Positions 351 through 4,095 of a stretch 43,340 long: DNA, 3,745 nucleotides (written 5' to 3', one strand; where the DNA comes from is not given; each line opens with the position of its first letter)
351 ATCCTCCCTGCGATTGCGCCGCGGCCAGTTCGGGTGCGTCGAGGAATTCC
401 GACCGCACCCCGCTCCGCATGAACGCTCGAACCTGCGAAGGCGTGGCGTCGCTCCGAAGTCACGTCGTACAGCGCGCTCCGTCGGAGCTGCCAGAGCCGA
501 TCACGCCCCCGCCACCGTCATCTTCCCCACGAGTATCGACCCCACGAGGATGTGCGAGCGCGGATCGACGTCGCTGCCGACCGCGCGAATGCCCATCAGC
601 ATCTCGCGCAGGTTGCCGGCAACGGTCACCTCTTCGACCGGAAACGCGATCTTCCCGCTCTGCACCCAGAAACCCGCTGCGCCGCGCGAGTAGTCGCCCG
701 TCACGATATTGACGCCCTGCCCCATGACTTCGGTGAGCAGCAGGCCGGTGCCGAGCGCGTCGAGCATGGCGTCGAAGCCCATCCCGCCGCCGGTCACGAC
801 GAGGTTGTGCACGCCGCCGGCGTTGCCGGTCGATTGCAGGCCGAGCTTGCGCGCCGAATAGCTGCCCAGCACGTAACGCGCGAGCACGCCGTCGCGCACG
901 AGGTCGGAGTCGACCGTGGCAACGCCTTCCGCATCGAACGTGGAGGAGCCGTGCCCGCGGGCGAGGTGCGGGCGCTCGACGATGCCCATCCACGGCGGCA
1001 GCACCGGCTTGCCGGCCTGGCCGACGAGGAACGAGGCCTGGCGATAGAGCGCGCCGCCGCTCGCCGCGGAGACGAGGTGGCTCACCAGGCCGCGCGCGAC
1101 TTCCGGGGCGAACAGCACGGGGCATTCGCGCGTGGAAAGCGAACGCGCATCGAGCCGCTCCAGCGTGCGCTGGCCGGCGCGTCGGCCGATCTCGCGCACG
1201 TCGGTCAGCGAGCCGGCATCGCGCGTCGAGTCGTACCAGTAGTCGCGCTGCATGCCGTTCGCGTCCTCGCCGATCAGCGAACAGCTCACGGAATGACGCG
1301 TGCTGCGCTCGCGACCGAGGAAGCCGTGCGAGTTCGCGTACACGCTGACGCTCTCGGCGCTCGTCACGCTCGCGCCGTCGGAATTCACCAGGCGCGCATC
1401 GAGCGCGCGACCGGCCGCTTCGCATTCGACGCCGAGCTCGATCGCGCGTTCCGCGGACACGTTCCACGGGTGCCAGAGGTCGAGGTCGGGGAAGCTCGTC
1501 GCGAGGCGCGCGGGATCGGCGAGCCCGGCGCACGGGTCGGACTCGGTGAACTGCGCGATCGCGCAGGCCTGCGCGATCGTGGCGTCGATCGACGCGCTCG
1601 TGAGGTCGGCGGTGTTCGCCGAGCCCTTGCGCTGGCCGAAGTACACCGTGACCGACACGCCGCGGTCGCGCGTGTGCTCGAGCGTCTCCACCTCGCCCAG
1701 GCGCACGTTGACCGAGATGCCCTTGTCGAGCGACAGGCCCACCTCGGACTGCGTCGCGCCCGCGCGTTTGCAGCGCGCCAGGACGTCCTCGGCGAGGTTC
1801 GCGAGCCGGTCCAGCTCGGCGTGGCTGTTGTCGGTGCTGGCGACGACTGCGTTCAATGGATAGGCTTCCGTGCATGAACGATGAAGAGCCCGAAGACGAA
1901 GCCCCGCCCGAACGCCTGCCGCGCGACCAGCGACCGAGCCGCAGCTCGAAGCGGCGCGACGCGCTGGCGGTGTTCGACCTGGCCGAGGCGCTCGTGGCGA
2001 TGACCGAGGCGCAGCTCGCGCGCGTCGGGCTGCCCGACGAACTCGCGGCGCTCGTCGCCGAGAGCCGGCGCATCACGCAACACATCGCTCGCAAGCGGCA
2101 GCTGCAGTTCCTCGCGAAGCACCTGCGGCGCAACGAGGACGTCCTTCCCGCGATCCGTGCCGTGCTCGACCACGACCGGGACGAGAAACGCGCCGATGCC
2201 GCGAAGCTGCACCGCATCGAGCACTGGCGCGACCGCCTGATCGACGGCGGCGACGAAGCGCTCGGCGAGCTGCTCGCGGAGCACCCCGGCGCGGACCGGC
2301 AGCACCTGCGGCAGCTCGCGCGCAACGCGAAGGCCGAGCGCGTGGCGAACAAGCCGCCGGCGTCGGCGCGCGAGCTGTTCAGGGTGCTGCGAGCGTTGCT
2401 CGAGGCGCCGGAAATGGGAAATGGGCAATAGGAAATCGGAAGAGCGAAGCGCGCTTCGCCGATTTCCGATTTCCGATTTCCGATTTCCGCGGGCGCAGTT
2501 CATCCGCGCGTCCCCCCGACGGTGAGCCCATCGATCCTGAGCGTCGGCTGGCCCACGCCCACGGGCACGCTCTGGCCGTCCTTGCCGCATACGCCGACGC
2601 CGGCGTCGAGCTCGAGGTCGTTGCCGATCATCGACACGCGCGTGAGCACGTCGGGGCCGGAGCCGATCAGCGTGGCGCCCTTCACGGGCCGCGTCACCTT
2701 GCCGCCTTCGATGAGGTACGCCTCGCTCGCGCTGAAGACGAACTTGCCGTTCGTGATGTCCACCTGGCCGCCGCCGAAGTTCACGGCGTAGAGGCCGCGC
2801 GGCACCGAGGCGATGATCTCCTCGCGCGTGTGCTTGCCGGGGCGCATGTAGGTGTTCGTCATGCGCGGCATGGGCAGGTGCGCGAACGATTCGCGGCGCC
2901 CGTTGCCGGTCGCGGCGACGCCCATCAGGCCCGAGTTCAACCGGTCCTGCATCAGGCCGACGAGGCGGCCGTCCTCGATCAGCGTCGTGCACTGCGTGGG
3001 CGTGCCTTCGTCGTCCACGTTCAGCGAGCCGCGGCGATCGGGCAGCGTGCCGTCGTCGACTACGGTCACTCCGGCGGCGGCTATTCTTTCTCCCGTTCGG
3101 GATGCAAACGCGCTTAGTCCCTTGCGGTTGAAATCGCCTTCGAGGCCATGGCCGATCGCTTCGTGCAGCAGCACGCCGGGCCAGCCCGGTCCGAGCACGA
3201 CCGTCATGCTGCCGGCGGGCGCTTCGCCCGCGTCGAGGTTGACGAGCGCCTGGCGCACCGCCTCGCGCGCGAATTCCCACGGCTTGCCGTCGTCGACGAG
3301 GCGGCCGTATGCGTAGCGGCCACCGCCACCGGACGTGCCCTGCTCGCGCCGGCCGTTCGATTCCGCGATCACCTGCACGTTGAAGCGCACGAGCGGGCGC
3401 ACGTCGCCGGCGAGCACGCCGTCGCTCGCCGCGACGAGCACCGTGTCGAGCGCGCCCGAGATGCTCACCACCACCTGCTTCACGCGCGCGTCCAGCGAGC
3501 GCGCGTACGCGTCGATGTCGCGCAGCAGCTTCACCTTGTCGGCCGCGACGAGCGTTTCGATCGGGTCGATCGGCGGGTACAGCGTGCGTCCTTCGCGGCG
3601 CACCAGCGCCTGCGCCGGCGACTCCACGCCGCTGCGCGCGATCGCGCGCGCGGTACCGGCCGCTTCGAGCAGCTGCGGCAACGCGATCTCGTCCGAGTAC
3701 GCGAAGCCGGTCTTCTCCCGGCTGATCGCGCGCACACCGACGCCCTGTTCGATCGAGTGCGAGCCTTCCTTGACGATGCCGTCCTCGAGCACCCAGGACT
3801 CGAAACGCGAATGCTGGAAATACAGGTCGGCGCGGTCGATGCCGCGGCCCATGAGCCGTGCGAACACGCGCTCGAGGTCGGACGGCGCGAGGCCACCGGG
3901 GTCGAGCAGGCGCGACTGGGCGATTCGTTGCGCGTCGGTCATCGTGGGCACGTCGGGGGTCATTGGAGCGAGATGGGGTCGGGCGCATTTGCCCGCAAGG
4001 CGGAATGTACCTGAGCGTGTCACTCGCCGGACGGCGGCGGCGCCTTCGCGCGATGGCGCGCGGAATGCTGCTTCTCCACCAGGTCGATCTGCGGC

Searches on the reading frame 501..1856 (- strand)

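Call 51: search_protein_families(library=pfam, proteins=[window:501-1856:-], max_evalue=0.00001)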
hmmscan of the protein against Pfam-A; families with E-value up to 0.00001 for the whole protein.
window:501-1856:- (451 aa): 3 families
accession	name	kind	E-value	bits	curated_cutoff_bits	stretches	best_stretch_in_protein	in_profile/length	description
PF19289.4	PmbA_TldD_3rd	-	4e-64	216.2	22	1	242-450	1-220/220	PmbA/TldA metallopeptidase C-terminal domain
PF19290.4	PmbA_TldD_2nd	-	3.8e-22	79.2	20.9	1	128-235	1-109/109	PmbA/TldA metallopeptidase central domain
PF01523.21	PmbA_TldD_1st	-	7.1e-13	49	20.9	1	44-101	8-65/65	PmbA/TldA metallopeptidase domain 1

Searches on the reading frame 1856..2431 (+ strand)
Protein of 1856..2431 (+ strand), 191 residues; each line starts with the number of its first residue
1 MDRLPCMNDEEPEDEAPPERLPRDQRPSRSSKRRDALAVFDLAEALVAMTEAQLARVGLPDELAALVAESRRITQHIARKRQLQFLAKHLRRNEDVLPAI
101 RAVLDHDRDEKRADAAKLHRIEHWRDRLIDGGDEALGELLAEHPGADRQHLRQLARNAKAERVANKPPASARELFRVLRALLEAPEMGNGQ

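Call 51: search_protein_families(library=pfam, proteins=[window:1856-2431:+], max_evalue=0.00001)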
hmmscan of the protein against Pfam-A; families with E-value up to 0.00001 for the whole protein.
window:1856-2431:+ (191 aa): 1 family
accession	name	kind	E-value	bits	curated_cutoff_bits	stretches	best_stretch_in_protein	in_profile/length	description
PF04751.20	DarP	-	1.5e-47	161.8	26.3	1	26-179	2-153/153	Dual-action ribosomal maturation protein DarP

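Call 71: find_homologous_proteins(query=window:1856-2431:+, max_evalue=1e-20)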
Query window:1856-2431:+ (191 aa): 697 proteins with E <= 1e-20 among 2607 candidates; the best 120 are listed.
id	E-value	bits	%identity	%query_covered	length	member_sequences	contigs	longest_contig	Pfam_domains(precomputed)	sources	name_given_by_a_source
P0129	3.4e-108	378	99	97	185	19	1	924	PF04751.21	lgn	-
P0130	1.9e-92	326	89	96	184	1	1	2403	PF04751.21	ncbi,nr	ncbi:MAG TPA: ribosome biogenesis factor YjgA [Xanthomonadales bacterium]|nr:ribosome biogenesis fac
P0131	2.8e-80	287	82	92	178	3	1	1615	PF04751.21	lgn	-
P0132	5.1e-80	286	81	92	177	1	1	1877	PF04751.21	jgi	jgi:ribosome-associated protein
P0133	7.7e-80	285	81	92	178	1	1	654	PF04751.21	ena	-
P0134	4.4e-79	283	82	92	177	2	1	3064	PF04751.21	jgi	jgi:ribosome-associated protein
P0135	1.8e-76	274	80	91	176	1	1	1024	PF04751.21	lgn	-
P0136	8.5e-60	220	73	83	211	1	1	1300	PF04751.21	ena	-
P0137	1.4e-58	216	70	82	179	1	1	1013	PF04751.21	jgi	jgi:ribosome-associated protein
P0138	6.1e-57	211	66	91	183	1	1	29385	PF04751.21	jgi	jgi:ribosome-associated protein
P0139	1.0e-56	210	66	91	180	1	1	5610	PF04751.21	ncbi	-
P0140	1.3e-56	210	67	85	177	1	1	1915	PF04751.21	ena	-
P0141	9.3e-56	207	69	84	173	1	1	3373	PF04751.21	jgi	jgi:ribosome-associated protein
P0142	2.5e-55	206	66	82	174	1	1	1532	PF04751.21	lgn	-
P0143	1.2e-54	203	67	85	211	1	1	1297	PF04751.21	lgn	-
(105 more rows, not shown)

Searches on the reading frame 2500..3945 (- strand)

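Call 77: search_protein_families(library=pfam, proteins=[window:2500-3945:-], max_evalue=0.00001)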
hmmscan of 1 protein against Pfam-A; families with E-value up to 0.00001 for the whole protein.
window:2500-3945:- (481 aa): 3 families
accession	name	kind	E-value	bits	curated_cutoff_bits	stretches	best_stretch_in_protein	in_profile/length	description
PF19289.4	PmbA_TldD_3rd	-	5e-66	222.5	22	1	245-478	2-220/220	PmbA/TldA metallopeptidase C-terminal domain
PF19290.4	PmbA_TldD_2nd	-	5.2e-23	82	20.9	1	128-237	2-109/109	PmbA/TldA metallopeptidase central domain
PF01523.21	PmbA_TldD_1st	-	9.7e-15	54.9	20.9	1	39-103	1-65/65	PmbA/TldA metallopeptidase domain 1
